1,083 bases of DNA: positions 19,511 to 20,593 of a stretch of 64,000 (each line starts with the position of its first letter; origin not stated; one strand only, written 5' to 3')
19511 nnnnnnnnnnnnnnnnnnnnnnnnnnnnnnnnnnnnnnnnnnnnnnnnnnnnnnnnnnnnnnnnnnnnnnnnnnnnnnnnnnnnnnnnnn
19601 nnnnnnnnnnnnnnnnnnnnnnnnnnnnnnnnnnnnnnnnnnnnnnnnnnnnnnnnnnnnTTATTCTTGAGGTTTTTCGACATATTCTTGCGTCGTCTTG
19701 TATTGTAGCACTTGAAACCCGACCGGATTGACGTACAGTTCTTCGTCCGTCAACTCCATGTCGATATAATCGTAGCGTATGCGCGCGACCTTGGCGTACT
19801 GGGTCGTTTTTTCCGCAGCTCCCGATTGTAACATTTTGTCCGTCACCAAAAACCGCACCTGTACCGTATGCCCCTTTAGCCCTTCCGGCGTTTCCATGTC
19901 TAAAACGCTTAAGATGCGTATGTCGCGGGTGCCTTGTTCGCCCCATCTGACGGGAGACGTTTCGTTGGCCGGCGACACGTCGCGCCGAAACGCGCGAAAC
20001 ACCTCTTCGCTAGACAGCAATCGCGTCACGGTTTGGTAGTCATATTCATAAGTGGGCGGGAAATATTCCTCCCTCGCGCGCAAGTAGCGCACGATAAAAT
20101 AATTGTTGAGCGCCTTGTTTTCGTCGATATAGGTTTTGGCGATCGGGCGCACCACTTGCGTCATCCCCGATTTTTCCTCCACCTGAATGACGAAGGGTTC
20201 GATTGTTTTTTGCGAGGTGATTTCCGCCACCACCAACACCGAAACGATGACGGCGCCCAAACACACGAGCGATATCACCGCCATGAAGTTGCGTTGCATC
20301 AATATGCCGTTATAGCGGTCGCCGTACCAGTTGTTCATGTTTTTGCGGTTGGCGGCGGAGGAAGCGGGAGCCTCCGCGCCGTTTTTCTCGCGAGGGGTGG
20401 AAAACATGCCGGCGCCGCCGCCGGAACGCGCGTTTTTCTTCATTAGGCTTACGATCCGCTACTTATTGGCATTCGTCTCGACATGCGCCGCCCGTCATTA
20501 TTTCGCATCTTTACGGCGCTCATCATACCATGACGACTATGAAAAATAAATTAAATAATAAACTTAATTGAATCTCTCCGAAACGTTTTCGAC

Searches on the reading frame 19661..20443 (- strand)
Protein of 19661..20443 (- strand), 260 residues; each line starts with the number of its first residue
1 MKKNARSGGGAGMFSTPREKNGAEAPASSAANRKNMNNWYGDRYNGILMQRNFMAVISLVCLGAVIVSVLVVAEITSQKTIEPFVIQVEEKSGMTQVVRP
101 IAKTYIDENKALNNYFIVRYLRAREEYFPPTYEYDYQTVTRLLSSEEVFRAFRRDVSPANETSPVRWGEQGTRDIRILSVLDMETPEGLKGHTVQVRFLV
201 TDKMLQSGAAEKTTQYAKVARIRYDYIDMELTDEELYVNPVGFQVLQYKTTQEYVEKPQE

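Call 11: search_protein_families(library=pfam, proteins=[window:19661-20443:-], max_evalue=0.001)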
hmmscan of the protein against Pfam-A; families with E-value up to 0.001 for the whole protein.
window:19661-20443:- (260 aa): 1 family
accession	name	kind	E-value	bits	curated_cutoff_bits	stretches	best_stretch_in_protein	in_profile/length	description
PF04335.19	VirB8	-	3.9e-40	138.4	23.2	1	38-253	4-213/213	VirB8 protein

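Call 67: list_cluster_members(proteins=[P0001, window:19661-20443:-, window:26574-27860:+, window:58774-61071:-, window:1633-3066:-])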
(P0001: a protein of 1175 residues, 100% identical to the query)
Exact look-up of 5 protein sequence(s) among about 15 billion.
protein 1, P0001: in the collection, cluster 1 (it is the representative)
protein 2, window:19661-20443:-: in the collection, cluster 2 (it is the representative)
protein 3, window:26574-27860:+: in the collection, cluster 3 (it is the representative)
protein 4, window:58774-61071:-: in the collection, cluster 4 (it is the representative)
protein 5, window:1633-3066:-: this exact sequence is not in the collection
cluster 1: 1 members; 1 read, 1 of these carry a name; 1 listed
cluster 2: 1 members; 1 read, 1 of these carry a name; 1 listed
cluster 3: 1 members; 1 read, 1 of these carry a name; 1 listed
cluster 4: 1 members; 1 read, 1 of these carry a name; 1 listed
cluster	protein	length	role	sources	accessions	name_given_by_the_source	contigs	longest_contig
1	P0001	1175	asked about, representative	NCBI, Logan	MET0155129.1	MAG: VWA domain-containing protein [Rickettsiales bacterium]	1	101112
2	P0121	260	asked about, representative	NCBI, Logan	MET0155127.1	MAG: type IV secretion system protein [Rickettsiales bacterium]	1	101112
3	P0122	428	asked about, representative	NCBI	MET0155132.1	MAG: serine--tRNA ligase [Rickettsiales bacterium]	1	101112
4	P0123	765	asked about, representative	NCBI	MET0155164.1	MAG: DNA translocase FtsK 4TM domain-containing protein [Rickettsiales bacterium]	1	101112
